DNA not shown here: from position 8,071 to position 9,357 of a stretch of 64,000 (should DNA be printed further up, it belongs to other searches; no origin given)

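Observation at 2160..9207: Seven-gene cluster coupling a U32-like protein, three RdhA/QueG-like Fe-S paralogs and a cupin to uxaB-uxaA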

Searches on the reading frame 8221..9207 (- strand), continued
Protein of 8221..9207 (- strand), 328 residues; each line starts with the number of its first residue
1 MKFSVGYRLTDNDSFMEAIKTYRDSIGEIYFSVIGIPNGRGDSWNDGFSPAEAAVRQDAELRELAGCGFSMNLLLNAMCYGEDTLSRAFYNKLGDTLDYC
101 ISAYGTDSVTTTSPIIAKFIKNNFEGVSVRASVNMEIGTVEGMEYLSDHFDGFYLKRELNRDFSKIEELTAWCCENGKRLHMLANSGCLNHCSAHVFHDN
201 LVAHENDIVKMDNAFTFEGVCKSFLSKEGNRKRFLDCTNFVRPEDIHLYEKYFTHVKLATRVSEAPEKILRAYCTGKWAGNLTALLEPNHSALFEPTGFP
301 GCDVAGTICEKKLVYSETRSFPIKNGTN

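Call 82: search_protein_families(library=pfam, proteins=[L040:11062-12129:+, L040:12173-12910:+, L040:12910-13752:+, L040:9470-9928:+, L040:8847-9404:+, L006:11402-12106:+, L006:9168-9719:+, L006:5396-7867:+, L069:11118-12254:-, L069:12260-13903:-], max_evalue=0.0001)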
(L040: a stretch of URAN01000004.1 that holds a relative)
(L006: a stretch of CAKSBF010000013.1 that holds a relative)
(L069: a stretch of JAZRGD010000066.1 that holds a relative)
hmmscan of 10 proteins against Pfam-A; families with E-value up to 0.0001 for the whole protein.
L040:11062-12129:+ (356 aa): 1 family
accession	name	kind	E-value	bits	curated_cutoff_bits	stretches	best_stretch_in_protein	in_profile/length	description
PF01297.22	ZnuA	-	2.3e-61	208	29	1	54-352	1-261/263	Zinc-uptake complex component A periplasmic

L040:12173-12910:+ (246 aa): 6 families
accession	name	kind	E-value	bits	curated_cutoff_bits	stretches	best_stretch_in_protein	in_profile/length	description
PF00005.33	ABC_tran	-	3.9e-29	102.4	25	1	20-160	2-136/137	ABC transporter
PF13304.12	AAA_21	-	9.3e-14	52.6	27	2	130-193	235-300/304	AAA domain, putative AbiEii toxin, Type IV TA system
PF13555.12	AAA_29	-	1.8e-06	28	27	1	24-55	17-48/61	P-loop containing region of AAA domain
PF13175.12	AAA_15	-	1.9e-06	28.2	32.1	1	22-101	19-92/374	AAA ATPase domain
PF02463.25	SMC_N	-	2.4e-06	27.6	40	1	31-192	26-198/220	RecF/RecN/SMC N terminal domain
PF13476.12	AAA_23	-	9.1e-06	26.9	27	1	20-51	13-41/201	AAA domain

L040:12910-13752:+ (281 aa): 1 family
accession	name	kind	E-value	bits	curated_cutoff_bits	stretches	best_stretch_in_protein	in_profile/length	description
PF00950.22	ABC-3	-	2.3e-44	152.3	20.1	1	13-273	1-255/258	ABC 3 transport family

L040:9470-9928:+ (153 aa): 1 family
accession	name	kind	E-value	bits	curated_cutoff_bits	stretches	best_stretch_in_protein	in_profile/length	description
PF07833.16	Cu_amine_oxidN1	-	1.3e-20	73.8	24.2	1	49-149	16-107/108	Copper amine oxidase N-terminal domain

L040:8847-9404:+ (186 aa): 1 family
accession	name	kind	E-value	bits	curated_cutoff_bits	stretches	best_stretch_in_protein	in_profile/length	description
PF07833.16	Cu_amine_oxidN1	-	6.8e-23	81.1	24.2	2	93-173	35-108/108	Copper amine oxidase N-terminal domain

L006:11402-12106:+ (235 aa): 4 families
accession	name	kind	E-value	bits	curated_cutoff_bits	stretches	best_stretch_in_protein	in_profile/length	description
PF02230.22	Abhydrolase_2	-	9.2e-12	45.7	23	1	28-221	9-206/217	Phospholipase/Carboxylesterase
PF00326.27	Peptidase_S9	-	1.5e-08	34.8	22.6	1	117-176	55-114/213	Prolyl oligopeptidase family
PF00756.26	Esterase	-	4.8e-06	27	22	1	20-166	11-155/251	Putative esterase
PF20434.5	BD-FAE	-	2.9e-05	24.1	26.8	0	118-137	81-100/215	BD-FAE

L006:9168-9719:+ (184 aa): 1 family
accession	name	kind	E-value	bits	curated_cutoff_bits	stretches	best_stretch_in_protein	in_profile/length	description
PF02557.22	VanY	-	1.9e-30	105.8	25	1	35-165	4-132/132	D-alanyl-D-alanine carboxypeptidase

L006:5396-7867:+ (824 aa): 1 family
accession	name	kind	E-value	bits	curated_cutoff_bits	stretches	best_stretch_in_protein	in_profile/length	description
PF02836.23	Glyco_hydro_2_C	-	7.4e-09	35.6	21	1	109-259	5-158/302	Glycosyl hydrolases family 2, TIM barrel domain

L069:11118-12254:- (378 aa): 1 family
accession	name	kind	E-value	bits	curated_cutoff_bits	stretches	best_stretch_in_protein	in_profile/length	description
PF03600.22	CitMHS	-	1.8e-23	83.7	31.9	1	16-308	9-311/336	Citrate transporter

L069:12260-13903:- (547 aa): 5 families
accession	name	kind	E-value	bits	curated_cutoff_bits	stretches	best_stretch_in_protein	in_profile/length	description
PF13306.12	LRR_5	-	6.2e-87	288.4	27.7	3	254-382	2-127/127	BspA type Leucine rich repeat region (6 copies)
PF13676.11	TIR_2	-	6.1e-17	62.7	28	1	33-128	2-103/122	TIR domain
PF13855.12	LRR_8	-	3e-15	56.2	27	0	184-223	14-54/61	Leucine rich repeat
PF23952.1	LRR_EndoS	-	2.2e-05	25.1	27.9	0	287-361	36-111/116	Endo-beta-N-acetylglucosaminidase EndoS LRR domain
PF12799.13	LRR_4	-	4.7e-05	23.9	27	0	320-347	12-39/44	Leucine Rich repeats (2 copies)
